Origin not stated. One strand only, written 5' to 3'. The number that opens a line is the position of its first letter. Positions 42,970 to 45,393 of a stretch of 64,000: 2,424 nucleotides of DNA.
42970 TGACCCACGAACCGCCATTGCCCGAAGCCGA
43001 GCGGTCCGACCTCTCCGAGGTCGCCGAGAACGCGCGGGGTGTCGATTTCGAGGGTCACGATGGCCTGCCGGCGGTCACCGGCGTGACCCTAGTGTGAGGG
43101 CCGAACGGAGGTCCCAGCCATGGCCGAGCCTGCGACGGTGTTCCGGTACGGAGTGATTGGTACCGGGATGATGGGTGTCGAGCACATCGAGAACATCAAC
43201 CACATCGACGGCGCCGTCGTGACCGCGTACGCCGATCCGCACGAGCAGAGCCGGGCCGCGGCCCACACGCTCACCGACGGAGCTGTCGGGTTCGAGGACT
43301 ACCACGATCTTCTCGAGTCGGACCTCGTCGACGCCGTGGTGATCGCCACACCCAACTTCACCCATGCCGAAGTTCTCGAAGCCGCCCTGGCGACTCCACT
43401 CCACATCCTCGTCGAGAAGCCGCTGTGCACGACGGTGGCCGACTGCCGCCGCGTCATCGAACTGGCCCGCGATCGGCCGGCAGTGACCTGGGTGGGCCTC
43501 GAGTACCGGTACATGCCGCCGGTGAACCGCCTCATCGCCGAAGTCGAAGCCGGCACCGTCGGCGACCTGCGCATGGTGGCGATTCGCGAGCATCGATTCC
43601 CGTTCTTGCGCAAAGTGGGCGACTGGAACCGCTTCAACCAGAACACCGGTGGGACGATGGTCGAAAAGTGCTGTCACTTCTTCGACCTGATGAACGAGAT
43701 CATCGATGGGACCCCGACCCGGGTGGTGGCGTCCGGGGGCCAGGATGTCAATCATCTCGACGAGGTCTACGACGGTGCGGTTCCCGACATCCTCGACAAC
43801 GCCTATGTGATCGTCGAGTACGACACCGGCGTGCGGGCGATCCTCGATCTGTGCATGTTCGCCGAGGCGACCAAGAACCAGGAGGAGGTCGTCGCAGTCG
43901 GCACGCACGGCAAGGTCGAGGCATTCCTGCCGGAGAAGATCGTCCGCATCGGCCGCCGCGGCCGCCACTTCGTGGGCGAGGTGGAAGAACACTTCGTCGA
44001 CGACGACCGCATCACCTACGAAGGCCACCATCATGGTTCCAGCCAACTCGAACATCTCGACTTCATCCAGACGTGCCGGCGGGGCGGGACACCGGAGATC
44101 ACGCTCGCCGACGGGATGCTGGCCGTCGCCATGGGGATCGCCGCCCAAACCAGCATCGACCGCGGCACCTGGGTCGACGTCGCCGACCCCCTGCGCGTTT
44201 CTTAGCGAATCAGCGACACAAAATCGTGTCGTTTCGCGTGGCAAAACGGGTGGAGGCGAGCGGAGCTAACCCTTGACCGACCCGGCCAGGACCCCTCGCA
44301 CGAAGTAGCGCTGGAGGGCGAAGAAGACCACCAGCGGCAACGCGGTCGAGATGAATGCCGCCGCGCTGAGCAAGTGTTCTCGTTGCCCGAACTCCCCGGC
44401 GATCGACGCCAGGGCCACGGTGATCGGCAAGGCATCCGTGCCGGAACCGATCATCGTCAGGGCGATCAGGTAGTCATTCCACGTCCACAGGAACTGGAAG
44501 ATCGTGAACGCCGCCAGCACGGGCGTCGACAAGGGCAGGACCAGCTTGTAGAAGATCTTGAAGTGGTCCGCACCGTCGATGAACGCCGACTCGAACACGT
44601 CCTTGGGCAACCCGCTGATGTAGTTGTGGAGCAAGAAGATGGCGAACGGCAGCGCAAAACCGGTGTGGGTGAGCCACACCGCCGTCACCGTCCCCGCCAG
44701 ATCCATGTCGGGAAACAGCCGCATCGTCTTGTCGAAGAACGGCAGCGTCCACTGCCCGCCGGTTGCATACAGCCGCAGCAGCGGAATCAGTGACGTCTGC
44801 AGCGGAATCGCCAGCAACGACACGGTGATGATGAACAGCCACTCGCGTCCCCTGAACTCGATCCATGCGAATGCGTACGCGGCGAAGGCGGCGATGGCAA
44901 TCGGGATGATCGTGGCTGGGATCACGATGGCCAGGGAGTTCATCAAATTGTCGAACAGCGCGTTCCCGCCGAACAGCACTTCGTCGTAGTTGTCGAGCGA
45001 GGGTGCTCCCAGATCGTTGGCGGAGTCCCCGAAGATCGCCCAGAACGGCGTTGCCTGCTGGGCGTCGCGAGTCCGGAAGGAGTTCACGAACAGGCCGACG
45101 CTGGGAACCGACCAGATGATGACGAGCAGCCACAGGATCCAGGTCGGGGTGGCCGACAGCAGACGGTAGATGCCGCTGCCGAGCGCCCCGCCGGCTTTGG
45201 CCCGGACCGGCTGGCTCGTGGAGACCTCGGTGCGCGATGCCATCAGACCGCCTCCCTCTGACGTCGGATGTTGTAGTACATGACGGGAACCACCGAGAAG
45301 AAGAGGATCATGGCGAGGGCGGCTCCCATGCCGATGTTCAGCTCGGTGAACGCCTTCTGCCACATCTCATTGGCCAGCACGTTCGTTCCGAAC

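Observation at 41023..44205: Probable sulfoquinovose monooxygenase (sulfo-SMO) pathway in an Acidimicrobiia-like actinobacterium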

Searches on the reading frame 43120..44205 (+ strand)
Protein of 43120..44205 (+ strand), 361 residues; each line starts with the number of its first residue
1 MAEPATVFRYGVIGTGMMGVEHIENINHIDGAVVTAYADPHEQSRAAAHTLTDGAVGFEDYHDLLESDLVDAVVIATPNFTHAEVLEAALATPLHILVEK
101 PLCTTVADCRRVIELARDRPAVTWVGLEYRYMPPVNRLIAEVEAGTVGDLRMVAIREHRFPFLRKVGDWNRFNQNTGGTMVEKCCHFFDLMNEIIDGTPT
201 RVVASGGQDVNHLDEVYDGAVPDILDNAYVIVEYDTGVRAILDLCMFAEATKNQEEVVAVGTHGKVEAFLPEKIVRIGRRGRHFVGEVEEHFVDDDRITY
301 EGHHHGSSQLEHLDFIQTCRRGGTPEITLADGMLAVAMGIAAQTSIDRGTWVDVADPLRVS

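Call 5: search_solved_structures(query=window:43120-44205:+, max_evalue=0.001, show_alignments=2)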
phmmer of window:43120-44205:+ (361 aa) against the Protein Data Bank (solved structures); distinct sequences matched with E-value up to 0.001: 78 (the best 60 are shown).
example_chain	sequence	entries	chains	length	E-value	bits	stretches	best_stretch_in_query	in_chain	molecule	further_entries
8zn9_A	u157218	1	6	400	3.1e-99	335.6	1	7-350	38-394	Oxidoreductase, putative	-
8qc2_A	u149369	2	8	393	1.5e-95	323.5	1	3-357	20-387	Gfo/Idh/MocA family oxidoreductase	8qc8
8qc3_A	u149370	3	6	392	2.2e-95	323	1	2-354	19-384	Oxidoreductase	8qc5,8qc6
3ezy_A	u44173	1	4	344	7.6e-26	94.2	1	8-350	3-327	Dehydrogenase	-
6o15_A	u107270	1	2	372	7.7e-20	74.5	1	8-297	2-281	Uncharacterized oxidoreductase YjhC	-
3ec7_A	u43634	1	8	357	3.1e-18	69.2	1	8-158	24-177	Putative Dehydrogenase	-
6z3c_AAA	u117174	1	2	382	2e-15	60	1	9-299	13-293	Gfo/Idh/MocA family oxidoreductase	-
6z3b_A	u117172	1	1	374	2.1e-15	59.9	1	9-299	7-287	Gfo/Idh/MocA family oxidoreductase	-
6z3b_B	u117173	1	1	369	2.4e-15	59.7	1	9-299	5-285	Gfo/Idh/MocA family oxidoreductase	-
1zh8_A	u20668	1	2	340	1.6e-14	57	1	4-195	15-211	oxidoreductase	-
3e18_A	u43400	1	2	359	2e-14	56.6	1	9-238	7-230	oxidoreductase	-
6jw6_A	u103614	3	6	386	2.9e-14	56.2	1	8-270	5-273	Dehydrogenase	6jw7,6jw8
4hkt_A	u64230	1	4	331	4.2e-14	55.6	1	8-268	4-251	Inositol 2-dehydrogenase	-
4mie_A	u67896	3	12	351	5.5e-14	55.2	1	6-153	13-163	Inositol 2-dehydrogenase/D-chiro-inositol 3-dehydrogenase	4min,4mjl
4mio_A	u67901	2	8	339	9.2e-14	54.5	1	7-153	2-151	Inositol 2-dehydrogenase/D-chiro-inositol 3-dehydrogenase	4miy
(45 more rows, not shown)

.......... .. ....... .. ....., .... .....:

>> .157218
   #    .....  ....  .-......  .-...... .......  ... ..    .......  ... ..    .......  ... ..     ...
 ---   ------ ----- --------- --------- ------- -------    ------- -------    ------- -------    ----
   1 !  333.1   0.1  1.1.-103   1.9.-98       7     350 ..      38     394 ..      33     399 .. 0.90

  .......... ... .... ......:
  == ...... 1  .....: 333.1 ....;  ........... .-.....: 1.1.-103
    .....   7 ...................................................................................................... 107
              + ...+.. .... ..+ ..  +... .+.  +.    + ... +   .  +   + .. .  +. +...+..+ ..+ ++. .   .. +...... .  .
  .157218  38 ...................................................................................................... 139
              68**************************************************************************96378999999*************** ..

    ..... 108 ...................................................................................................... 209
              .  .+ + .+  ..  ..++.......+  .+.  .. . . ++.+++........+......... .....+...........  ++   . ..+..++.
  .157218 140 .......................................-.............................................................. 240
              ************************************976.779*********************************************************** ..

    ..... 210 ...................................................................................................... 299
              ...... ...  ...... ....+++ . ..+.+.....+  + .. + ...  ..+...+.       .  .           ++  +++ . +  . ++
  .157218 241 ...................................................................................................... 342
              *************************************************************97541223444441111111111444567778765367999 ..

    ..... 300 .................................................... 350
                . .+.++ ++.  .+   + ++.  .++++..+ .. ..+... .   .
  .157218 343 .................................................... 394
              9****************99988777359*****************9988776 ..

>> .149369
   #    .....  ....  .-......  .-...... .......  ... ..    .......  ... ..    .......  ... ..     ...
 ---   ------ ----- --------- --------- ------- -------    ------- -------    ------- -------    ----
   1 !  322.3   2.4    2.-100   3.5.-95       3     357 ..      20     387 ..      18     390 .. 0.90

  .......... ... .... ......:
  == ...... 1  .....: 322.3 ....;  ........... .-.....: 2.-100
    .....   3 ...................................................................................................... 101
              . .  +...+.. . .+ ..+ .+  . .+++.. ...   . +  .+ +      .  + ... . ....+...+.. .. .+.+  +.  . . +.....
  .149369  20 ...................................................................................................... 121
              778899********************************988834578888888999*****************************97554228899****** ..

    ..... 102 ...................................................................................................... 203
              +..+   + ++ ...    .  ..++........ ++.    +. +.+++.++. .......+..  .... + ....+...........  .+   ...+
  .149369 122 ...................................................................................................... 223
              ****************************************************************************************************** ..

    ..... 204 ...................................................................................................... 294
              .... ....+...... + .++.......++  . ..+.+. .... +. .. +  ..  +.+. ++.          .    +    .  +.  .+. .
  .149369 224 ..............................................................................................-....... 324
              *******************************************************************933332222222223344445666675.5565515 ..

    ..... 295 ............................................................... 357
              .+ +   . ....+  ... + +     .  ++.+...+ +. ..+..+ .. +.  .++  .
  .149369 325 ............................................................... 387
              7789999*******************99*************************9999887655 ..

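Call 9: search_protein_families(library=pfam, proteins=[window:43120-44205:+], max_evalue=0.001)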
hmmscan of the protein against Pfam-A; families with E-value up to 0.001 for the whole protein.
window:43120-44205:+ (361 aa): 3 families
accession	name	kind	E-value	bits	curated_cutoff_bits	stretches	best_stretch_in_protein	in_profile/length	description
PF01408.29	GFO_IDH_MocA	-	1.1e-26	94.3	24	1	8-126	1-119/120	Oxidoreductase family, NAD-binding Rossmann fold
PF02894.22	GFO_IDH_MocA_C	-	5e-26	92.3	22.9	1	142-354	4-218/218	Oxidoreductase family, C-terminal alpha/beta domain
PF22725.1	GFO_IDH_MocA_C3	-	4.9e-14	52.8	27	1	140-266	6-123/124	GFO/IDH/MocA C-terminal domain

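Call 10: search_protein_families(library=ncbifam, proteins=[window:43120-44205:+], max_evalue=0.001)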
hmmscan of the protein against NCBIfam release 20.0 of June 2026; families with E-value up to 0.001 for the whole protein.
window:43120-44205:+ (361 aa): 9 families
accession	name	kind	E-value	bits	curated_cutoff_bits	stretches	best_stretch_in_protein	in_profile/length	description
TIGR04380.1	myo_inos_iolG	equivalog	1.1e-35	123.1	355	1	9-352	3-329/330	inositol 2-dehydrogenase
NF040723.1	UDP-GlcNAcDh_Arch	equivalog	7.4e-27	94.6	450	1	9-345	2-300/302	UDP-N-acetylglucosamine 3-dehydrogenase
NF052679.1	InsChiInosDhIolG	equivalog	1.4e-18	67.1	540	1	8-161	3-158/343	bifunctional inositol 2-dehydrogenase/D-chiro-inositol 1-dehydrogenase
NF041392.1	XylDh_Gfo6_Halo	equivalog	1.4e-17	63.5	350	1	8-284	17-294/350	D-xylose 1-dehydrogenase Gfo6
NF052479.1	LevoglcsnDh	equivalog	4.5e-14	51.9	650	1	57-151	61-158/386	levoglucosan dehydrogenase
NF058561.1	BT_2158_fam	equivalog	5.1e-14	51.7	750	1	12-155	40-182/487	glycoside 3-dehydrogenase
NF058563.1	BT_2159_fam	equivalog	6.2e-11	41.9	650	1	9-156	2-149/350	disaccharide 3-dehydrogenase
NF008607.0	PRK11579.1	subfamily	1.7e-09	37.1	330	1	59-193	54-187/346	oxidoreductase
NF007574.0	PRK10206.1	equivalog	9.4e-07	28.2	352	1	38-170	39-163/345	oxidoreductase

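Call 42: search_solved_structures(query=window:43120-44205:+, max_evalue=1e-50, show_alignments=3)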
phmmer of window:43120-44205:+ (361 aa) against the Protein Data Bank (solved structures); distinct sequences matched with E-value up to 1e-50: 3.
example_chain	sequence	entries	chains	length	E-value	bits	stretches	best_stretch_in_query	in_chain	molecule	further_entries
8zn9_A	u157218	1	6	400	3.1e-99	335.6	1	7-350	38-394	Oxidoreductase, putative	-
8qc2_A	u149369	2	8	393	1.5e-95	323.5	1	3-357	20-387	Gfo/Idh/MocA family oxidoreductase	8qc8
8qc3_A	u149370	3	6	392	2.2e-95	323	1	2-354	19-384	Oxidoreductase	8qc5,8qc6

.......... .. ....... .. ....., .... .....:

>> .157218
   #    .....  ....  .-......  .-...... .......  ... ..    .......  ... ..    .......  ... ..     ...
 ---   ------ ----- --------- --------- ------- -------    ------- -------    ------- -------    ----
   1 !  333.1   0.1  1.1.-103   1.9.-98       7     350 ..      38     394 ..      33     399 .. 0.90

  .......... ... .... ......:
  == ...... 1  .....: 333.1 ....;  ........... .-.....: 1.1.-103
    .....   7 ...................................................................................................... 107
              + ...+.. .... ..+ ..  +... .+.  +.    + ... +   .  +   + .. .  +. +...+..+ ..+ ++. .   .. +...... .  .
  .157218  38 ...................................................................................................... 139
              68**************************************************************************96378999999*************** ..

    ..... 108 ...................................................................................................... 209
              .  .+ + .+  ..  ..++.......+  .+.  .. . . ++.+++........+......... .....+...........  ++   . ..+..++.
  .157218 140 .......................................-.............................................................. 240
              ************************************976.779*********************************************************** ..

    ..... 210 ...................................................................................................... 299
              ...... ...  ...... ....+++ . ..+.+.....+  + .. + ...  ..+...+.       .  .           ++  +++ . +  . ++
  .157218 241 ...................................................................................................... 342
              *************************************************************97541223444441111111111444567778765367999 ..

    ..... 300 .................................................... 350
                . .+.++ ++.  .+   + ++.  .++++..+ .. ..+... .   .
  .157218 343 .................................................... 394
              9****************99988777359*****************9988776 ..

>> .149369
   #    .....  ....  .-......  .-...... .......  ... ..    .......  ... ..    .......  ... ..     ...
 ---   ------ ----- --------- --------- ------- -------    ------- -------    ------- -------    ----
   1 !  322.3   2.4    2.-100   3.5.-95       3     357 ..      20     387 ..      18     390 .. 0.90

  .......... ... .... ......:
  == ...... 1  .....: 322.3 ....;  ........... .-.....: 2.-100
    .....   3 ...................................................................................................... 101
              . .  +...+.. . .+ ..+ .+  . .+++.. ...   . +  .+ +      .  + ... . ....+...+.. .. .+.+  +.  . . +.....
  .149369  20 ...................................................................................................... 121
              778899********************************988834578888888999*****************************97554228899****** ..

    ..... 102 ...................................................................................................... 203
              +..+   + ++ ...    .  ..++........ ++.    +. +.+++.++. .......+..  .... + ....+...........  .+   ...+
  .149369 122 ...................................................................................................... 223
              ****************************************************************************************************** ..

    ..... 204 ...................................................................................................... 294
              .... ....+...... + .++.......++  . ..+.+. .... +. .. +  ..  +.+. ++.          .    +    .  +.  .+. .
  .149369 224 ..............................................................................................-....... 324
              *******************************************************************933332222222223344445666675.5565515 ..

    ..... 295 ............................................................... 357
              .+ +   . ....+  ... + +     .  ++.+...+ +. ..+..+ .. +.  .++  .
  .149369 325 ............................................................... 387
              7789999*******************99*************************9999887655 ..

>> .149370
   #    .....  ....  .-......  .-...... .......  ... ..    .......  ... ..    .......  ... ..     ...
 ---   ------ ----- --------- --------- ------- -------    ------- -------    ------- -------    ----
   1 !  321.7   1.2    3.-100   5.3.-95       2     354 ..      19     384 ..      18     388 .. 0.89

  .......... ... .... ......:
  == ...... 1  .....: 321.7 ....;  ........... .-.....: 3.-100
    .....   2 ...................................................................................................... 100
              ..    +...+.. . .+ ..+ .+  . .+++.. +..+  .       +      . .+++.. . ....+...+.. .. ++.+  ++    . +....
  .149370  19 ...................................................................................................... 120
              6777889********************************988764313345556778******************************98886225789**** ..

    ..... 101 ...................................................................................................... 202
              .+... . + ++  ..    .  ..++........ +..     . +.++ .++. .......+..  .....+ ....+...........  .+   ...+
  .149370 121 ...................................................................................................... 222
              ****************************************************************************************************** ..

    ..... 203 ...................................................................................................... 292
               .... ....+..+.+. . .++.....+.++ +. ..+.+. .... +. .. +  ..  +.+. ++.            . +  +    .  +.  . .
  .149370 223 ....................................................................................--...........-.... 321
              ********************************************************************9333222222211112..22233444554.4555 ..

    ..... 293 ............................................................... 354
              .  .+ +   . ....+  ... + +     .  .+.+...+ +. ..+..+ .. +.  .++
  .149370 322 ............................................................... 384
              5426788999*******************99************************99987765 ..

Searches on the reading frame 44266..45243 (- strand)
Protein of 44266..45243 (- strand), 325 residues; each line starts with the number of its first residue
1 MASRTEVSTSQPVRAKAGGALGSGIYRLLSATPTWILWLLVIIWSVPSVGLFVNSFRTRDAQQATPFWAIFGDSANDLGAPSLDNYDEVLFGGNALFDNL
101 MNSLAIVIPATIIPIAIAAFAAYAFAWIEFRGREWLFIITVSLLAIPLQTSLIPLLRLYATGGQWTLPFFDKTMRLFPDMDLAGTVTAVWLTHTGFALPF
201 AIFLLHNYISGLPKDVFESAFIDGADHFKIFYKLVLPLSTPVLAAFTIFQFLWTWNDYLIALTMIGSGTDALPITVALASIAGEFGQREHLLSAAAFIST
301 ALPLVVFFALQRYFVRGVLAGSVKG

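Call 9: search_protein_families(library=pfam, proteins=[window:44266-45243:-], max_evalue=0.001)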
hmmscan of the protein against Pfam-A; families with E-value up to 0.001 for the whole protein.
window:44266-45243:- (325 aa): 1 family
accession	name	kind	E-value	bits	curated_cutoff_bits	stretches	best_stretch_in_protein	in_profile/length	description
PF00528.27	BPD_transp_1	-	4.6e-15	56.3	26.4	1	116-318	3-182/184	Binding-protein-dependent transport system inner membrane component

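Call 10: search_protein_families(library=ncbifam, proteins=[window:44266-45243:-], max_evalue=0.001)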
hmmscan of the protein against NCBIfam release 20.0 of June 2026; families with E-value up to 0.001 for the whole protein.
window:44266-45243:- (325 aa): 14 families
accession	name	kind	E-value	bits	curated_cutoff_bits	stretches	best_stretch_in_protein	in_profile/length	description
NF040932.1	ABC_arch_GlcU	equivalog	2.4e-38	132.3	340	1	36-320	8-266/272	glucose ABC transporter permease GlcU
NF008210.0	PRK10973.1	equivalog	5.9e-22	78.7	297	1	174-319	127-277/281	sn-glycerol-3-phosphate ABC transporter permease UgpE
NF008231.0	PRK10998.1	equivalog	2.7e-19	69.8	261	1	99-325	84-296/296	maltose ABC transporter permease MalG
NF011624.0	PRK15050.1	equivalog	5.4e-13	48.7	247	1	66-308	42-280/297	2-aminoethylphosphonate ABC transporter permease subunit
NF007047.0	PRK09500.1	equivalog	4.9e-11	42.7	326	1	85-276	46-218/257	spermidine/putrescine ABC transporter permease PotC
TIGR03226.1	PhnU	equivalog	2.3e-08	33.9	283.45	1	79-312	74-301/311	2-aminoethylphosphonate ABC transporter permease subunit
NF007044.0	PRK09497.1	equivalog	2.5e-07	30.5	348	1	38-267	18-231/285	spermidine/putrescine ABC transporter permease PotB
TIGR02141.1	modB_ABC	equivalog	5.9e-07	29.3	182.6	1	103-277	3-174/208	molybdate ABC transporter permease subunit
NF007889.0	PRK10592.1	equivalog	7.7e-07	29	476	1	88-309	53-260/281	putrescine ABC transporter permease PotI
TIGR03262.1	PhnU2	equivalog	2.5e-06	26.5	593.25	1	65-315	20-257/546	putative 2-aminoethylphosphonate ABC transporter permease subunit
TIGR01581.1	Mo_ABC_porter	hypoth_equivalog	6.6e-06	25.8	210.3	1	96-283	19-203/225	ABC transporter permease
NF008232.0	PRK10999.1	equivalog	1.3e-05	24.1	392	1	190-270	379-459/520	maltose ABC transporter permease MalF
TIGR02139.1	permease_CysT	equivalog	0.00014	21.5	246.1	1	99-258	51-204/265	sulfate ABC transporter permease subunit CysT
NF007852.0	PRK10561.1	equivalog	0.0003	20.7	335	1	202-306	174-277/295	sn-glycerol-3-phosphate ABC transporter permease UgpA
